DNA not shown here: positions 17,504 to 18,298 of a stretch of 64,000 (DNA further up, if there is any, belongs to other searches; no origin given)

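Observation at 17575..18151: Shared C-terminal 'stalk + LAxTG' sorting module on three unrelated surface-protein architectures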

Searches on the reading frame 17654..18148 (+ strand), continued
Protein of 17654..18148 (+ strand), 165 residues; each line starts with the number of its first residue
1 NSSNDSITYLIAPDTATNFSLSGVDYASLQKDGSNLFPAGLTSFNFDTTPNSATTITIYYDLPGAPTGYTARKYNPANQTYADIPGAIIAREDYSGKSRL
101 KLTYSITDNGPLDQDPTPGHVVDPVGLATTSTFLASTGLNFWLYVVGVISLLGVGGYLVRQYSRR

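Call 68: search_solved_structures(query=L008:5923-6873:+, max_evalue=0.01, show_alignments=2)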
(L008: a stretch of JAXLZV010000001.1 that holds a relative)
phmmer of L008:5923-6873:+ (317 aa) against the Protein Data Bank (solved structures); distinct sequences matched with E-value up to 0.01: 20.
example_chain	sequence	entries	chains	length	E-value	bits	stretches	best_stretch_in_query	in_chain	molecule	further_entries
4d7w_A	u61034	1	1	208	5.3e-06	29.2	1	77-217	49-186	SORTASE FAMILY PROTEIN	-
8t28_A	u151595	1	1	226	1.2e-05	28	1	90-218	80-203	Class C sortase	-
9m4u_B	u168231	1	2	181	2.1e-05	27.3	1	92-196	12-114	Peptidase C60, sortase A and B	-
9iok_A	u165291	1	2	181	2.4e-05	27.1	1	104-196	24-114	Peptidase C60, sortase A and B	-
3rcc_A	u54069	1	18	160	2.4e-05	27.1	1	92-221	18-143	Sortase SrtA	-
7s56_A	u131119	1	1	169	2.7e-05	26.9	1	92-221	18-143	Class A sortase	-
9m6n_B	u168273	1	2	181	3.1e-05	26.7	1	92-195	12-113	Peptidase C60, sortase A and B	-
9j0t_A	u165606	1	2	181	3.5e-05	26.5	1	104-195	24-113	Peptidase C60, sortase A and B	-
9m5i_B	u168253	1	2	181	6.4e-05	25.7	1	106-196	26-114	Peptidase C60, sortase A and B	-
9iv0_A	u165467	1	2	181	7.1e-05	25.5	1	107-196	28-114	Peptidase C60, sortase A and B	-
9m2g_A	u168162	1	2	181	0.00011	25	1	107-195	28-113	Peptidase C60, sortase A and B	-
9m5j_B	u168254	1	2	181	0.00015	24.5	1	107-196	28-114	Peptidase C60, sortase A and B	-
7s54_A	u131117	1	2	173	0.00023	23.9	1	92-220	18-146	Class A sortase, sortase A chimera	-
9m2n_A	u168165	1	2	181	0.00024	23.8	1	107-195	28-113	Peptidase C60, sortase A and B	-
5utt_A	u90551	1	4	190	0.00041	23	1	100-195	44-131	Sortase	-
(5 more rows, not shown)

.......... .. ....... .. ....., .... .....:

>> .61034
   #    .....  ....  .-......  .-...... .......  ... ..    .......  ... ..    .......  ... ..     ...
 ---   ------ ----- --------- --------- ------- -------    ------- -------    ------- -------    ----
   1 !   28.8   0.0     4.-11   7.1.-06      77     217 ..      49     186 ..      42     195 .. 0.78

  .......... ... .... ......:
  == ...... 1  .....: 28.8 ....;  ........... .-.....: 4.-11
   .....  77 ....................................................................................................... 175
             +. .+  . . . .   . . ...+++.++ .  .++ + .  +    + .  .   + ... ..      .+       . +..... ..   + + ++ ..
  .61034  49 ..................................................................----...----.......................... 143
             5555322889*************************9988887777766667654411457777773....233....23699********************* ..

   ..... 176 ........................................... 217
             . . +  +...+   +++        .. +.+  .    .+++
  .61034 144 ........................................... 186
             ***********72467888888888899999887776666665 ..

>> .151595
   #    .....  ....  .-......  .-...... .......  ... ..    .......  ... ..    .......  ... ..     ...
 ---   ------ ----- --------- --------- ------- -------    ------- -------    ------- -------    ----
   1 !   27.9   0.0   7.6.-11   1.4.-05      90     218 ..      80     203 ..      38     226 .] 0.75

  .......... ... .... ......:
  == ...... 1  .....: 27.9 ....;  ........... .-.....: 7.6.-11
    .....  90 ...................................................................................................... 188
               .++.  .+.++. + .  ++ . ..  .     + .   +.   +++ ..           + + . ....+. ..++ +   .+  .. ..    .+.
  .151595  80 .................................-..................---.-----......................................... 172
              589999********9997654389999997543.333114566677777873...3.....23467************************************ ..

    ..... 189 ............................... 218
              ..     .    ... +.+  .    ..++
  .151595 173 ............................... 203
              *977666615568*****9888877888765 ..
